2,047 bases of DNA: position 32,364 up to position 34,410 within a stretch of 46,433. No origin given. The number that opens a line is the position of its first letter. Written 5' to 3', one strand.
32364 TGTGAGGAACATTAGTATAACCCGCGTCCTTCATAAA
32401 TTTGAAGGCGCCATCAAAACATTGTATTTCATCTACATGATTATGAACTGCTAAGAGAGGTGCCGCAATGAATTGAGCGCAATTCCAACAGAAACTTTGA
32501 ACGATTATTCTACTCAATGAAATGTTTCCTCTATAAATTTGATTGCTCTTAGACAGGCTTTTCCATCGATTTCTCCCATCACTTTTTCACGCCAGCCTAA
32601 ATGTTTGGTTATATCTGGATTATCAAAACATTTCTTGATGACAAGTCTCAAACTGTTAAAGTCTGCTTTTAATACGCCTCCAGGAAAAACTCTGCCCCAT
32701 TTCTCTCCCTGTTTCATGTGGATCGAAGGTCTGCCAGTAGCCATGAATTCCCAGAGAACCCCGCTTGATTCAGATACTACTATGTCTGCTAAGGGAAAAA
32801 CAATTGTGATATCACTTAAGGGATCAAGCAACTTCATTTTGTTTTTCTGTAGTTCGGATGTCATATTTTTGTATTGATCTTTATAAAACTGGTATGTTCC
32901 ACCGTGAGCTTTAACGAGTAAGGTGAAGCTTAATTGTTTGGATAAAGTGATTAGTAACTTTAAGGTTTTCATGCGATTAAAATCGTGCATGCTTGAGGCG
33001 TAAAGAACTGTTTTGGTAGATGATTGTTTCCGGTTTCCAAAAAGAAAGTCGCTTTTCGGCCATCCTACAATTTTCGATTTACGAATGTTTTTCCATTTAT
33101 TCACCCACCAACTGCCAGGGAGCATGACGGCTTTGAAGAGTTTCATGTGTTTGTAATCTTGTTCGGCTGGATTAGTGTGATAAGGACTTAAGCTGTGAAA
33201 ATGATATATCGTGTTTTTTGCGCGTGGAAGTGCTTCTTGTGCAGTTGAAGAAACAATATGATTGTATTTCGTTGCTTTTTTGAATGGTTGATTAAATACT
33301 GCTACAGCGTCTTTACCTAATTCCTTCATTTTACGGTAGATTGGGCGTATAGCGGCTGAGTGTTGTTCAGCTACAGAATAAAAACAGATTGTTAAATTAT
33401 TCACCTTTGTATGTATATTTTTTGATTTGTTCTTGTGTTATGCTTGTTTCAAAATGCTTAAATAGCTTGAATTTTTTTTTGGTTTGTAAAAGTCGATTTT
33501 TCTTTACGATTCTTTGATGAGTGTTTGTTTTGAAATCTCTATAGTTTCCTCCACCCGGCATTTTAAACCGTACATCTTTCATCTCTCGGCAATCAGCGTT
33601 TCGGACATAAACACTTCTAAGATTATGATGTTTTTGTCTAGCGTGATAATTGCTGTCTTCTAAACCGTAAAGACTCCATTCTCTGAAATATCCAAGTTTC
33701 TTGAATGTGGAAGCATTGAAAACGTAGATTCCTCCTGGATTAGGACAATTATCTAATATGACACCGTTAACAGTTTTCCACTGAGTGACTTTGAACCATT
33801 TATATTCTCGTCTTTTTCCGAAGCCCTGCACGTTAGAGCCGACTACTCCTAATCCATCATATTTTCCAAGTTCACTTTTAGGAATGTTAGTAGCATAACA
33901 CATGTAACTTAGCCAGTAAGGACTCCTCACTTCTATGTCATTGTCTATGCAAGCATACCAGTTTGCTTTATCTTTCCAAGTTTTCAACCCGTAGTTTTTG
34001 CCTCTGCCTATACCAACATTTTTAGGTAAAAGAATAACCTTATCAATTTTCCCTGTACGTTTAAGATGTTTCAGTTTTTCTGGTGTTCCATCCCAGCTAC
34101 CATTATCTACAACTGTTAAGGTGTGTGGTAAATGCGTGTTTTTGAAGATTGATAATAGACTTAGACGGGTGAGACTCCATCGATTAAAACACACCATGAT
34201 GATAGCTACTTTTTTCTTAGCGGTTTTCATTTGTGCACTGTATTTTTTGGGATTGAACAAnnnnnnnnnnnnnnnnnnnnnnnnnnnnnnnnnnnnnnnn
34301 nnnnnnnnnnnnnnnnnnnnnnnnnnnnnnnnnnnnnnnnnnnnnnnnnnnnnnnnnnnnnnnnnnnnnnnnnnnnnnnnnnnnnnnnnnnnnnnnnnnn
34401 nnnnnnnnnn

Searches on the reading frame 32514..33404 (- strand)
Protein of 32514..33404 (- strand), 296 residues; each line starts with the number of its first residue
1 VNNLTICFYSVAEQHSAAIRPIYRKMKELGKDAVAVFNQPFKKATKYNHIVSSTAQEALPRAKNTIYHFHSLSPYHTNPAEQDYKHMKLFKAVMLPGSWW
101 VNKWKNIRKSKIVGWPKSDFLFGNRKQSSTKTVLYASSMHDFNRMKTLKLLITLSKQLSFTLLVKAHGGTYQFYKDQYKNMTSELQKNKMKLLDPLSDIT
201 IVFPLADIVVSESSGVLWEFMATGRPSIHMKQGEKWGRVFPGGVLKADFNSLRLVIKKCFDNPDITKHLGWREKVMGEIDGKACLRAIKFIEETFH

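Call 12: search_protein_families(library=pfam, proteins=[window:32514-33404:-], max_evalue=0.01)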
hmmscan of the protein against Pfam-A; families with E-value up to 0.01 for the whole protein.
window:32514-33404:- (296 aa): 1 family
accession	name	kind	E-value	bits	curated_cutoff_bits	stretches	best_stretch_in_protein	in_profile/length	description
PF04464.20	Glyphos_transf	-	0.00043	19.8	22.1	1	149-229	219-291/367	CDP-Glycerol:Poly(glycerophosphate) glycerophosphotransferase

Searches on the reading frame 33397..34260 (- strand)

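Call 12: search_protein_families(library=pfam, proteins=[window:33397-34260:-], max_evalue=0.01)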
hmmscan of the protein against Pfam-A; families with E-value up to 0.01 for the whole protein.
window:33397-34260:- (287 aa): 2 families
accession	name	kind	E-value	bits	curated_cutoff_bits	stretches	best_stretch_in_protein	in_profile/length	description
PF00535.33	Glycos_transf_2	-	2.7e-14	53.9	23.3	1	20-118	2-97/168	Glycosyl transferase family 2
PF02709.20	Glyco_transf_7C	-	0.0074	16.3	23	0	176-221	21-67/78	N-terminal domain of galactosyltransferase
